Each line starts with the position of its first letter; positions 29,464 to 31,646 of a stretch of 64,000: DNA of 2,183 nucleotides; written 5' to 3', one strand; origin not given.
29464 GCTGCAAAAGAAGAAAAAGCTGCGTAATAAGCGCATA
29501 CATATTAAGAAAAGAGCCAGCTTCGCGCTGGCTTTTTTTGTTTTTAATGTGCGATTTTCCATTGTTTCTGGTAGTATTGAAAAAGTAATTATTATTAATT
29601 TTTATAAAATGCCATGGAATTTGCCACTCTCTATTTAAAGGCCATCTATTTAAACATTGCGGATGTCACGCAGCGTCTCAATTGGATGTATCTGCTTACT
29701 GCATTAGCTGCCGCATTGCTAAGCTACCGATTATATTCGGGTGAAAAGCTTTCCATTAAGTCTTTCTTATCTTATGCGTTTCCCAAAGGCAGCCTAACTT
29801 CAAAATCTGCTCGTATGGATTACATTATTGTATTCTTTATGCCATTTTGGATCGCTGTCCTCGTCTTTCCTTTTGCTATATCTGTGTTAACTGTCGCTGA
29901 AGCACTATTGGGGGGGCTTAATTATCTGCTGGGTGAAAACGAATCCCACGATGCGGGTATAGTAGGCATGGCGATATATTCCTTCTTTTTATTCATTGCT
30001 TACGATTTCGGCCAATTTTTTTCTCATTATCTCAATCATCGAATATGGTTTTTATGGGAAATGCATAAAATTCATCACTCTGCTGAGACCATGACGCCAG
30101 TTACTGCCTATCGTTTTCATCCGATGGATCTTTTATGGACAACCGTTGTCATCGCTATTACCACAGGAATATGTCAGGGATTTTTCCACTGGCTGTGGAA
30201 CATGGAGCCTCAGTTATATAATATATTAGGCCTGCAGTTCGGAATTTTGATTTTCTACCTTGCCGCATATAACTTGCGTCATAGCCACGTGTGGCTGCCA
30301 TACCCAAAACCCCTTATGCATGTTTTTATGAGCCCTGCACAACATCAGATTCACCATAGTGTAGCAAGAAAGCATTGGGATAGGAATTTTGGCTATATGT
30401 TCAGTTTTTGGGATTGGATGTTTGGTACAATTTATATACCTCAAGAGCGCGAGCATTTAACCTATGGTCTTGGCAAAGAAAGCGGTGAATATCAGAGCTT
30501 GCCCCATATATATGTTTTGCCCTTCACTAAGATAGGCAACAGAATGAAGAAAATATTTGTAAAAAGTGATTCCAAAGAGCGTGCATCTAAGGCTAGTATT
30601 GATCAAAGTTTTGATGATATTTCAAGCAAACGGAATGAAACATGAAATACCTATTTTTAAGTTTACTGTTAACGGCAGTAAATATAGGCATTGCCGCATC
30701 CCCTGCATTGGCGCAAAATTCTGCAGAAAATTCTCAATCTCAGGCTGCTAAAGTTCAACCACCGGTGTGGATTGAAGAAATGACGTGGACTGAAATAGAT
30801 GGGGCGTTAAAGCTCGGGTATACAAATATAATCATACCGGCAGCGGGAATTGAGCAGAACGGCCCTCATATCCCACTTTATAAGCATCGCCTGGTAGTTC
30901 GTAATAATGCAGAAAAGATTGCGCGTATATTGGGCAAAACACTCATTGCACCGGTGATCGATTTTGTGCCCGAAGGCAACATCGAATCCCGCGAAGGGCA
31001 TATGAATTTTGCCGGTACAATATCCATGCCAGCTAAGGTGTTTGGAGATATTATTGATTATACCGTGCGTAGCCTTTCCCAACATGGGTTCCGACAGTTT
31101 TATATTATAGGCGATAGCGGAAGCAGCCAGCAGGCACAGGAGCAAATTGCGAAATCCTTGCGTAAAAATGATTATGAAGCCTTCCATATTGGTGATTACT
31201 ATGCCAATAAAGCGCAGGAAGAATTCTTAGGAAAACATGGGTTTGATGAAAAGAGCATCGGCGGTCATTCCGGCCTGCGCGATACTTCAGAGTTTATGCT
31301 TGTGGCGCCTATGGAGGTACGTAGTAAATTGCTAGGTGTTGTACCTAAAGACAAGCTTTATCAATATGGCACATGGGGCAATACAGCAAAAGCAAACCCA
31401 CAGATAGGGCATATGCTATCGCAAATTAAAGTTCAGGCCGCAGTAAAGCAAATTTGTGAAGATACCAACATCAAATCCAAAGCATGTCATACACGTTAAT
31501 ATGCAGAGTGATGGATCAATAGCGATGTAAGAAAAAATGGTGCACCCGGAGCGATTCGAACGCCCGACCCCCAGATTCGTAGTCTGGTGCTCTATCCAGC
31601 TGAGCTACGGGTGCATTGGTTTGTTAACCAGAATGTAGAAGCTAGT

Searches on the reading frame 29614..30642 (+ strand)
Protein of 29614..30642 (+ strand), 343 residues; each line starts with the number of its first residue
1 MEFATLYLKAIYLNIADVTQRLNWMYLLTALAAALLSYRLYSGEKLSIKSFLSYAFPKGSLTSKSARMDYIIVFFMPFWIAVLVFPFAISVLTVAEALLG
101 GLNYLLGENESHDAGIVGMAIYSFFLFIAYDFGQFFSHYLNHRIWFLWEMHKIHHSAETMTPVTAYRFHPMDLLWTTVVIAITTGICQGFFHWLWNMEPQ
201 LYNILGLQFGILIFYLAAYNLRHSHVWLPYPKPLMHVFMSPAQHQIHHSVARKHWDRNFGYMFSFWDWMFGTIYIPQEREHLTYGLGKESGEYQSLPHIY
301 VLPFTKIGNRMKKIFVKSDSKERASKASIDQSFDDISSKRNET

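Call 78: search_protein_families(library=pfam, proteins=[window:29614-30642:+], max_evalue=0.00001)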
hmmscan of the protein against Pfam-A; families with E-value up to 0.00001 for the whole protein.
window:29614-30642:+ (343 aa): 1 family
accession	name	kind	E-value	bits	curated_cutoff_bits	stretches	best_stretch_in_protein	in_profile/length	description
PF04116.19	FA_hydroxylase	-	5.9e-21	75.7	31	1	125-272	3-132/132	Fatty acid hydroxylase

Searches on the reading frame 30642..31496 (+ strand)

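Call 78: search_protein_families(library=pfam, proteins=[window:30642-31496:+], max_evalue=0.00001)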
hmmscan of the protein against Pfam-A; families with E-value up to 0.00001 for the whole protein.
window:30642-31496:+ (285 aa): 1 family
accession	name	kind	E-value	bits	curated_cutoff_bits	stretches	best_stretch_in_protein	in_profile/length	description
PF02633.19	Creatininase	-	1.6e-27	96.9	31.3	1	45-270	1-237/238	Creatinine amidohydrolase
